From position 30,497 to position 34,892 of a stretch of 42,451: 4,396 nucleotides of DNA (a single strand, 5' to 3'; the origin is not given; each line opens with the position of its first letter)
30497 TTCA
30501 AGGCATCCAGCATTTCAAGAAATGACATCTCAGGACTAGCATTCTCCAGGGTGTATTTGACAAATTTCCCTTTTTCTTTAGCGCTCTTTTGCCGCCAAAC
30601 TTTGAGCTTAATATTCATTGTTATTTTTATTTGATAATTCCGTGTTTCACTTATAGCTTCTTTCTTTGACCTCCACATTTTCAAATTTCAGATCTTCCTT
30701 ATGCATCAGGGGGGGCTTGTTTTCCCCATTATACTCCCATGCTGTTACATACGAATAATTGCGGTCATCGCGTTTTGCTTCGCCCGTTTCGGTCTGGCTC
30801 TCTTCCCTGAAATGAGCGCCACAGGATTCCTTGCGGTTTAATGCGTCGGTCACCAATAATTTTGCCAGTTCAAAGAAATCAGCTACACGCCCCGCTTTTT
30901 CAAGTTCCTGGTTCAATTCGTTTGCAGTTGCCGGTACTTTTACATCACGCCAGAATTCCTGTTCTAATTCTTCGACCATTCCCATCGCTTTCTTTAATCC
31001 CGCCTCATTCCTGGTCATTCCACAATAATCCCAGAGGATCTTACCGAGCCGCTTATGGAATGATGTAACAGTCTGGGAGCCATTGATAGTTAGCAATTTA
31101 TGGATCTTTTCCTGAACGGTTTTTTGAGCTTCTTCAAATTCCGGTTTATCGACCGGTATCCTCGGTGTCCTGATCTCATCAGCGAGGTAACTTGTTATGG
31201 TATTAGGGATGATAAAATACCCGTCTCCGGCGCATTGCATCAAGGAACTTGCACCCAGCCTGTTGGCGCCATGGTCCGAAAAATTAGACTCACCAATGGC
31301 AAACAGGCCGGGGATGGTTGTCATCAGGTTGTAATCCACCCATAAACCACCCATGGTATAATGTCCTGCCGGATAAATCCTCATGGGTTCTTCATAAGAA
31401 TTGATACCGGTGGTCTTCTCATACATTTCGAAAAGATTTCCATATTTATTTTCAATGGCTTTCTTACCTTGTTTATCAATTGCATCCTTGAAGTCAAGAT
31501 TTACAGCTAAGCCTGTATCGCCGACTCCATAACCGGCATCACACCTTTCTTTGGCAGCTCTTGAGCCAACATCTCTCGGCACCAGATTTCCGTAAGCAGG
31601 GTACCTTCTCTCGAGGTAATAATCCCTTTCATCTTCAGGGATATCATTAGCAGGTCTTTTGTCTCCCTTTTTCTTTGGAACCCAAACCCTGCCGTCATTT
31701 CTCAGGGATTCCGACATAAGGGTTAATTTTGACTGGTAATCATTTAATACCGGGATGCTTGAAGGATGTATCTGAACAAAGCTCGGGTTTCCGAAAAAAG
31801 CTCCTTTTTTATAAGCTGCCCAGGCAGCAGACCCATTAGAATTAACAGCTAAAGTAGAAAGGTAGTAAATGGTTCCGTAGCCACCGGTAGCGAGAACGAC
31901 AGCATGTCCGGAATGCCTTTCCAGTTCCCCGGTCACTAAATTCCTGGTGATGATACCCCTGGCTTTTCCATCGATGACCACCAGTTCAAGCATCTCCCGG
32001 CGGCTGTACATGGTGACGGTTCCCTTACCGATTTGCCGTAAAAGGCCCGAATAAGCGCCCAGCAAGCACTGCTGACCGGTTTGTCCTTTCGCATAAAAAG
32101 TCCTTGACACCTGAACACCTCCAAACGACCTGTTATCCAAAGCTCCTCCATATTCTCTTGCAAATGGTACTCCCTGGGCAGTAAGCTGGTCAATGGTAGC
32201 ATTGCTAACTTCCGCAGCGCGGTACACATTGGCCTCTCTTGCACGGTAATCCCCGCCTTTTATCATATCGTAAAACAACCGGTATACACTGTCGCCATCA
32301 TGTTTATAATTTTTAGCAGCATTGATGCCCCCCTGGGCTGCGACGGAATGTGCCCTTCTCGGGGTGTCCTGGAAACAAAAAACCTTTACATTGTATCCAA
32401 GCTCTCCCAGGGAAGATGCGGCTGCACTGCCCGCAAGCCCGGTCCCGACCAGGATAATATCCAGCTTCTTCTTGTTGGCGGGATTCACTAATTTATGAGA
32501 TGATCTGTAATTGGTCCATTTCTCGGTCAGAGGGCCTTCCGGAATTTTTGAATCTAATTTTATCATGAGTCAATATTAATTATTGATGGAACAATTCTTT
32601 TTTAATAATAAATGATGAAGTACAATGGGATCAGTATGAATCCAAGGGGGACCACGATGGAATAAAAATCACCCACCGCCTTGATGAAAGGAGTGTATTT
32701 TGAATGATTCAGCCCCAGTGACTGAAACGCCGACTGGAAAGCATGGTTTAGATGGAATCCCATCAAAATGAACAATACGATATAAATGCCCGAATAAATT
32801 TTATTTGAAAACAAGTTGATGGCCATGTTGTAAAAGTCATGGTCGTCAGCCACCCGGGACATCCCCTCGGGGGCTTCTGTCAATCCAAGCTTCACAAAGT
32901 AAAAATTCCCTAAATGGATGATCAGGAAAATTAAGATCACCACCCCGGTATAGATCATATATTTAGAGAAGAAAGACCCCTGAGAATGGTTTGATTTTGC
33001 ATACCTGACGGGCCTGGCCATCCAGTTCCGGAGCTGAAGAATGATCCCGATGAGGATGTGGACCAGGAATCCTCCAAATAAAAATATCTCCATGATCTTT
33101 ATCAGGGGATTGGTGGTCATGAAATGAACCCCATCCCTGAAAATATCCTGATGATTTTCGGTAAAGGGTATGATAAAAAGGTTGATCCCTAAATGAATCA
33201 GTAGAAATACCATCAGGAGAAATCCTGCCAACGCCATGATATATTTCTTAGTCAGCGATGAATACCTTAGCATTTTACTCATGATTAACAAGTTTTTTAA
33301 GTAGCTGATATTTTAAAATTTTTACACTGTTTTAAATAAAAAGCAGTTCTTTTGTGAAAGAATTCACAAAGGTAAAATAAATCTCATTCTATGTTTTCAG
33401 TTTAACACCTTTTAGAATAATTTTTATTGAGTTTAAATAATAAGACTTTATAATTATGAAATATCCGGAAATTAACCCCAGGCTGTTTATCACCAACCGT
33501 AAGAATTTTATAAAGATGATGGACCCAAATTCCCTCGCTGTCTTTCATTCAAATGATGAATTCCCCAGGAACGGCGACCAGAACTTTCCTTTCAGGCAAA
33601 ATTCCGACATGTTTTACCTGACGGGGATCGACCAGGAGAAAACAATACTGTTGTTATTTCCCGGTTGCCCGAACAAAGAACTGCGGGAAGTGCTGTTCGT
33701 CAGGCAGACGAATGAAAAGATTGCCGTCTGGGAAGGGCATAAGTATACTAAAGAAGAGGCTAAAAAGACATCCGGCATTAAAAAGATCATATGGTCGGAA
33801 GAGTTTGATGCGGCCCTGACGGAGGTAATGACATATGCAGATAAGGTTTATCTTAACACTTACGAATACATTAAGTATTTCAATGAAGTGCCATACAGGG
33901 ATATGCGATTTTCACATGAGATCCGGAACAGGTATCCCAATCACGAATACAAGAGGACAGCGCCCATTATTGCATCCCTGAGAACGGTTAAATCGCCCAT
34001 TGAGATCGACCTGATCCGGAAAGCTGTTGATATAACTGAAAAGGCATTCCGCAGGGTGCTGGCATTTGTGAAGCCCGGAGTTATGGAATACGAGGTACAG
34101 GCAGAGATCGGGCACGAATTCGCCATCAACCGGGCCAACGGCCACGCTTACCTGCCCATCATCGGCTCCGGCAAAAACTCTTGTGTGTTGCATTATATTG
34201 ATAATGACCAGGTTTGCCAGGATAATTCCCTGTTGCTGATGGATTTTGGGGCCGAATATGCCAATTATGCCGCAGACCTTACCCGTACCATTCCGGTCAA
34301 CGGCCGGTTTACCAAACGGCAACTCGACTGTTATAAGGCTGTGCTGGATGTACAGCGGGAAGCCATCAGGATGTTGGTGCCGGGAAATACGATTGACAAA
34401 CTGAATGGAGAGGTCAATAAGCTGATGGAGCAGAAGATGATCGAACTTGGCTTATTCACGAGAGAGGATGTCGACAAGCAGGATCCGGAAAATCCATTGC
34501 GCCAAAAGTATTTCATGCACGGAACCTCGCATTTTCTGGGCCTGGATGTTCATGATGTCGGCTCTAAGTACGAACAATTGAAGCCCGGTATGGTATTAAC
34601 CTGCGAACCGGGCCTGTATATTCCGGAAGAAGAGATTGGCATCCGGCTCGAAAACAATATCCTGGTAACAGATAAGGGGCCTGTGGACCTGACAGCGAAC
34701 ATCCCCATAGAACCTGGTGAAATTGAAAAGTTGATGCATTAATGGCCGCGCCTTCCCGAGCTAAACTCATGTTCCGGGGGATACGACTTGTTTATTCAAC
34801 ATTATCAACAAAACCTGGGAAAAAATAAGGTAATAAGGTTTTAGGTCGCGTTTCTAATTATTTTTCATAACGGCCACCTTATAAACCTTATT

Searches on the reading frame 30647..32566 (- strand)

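Call 59: search_protein_families(library=pfam, proteins=[window:30647-32566:-], max_evalue=0.00001)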
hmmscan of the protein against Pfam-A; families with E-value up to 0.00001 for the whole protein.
window:30647-32566:- (639 aa): 2 families
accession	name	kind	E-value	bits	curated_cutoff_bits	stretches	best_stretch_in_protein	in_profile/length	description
PF00890.30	FAD_binding_2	-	5.6e-55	187.6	20.4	1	36-442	1-414/414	FAD binding domain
PF02910.25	Succ_DH_flav_C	-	2.5e-37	128.2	20.8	1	504-638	1-130/130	Fumarate reductase flavoprotein C-term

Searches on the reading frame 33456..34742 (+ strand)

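Call 59: search_protein_families(library=pfam, proteins=[window:33456-34742:+], max_evalue=0.00001)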
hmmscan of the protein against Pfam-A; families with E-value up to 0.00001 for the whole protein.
window:33456-34742:+ (428 aa): 2 families
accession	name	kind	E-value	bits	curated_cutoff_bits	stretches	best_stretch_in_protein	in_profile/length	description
PF00557.29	Peptidase_M24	-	3.9e-60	203.6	23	1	186-406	2-208/208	Metallopeptidase family M24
PF05195.22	AMP_N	-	5.3e-33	113.8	24.6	1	11-132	1-121/121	Aminopeptidase P, N-terminal domain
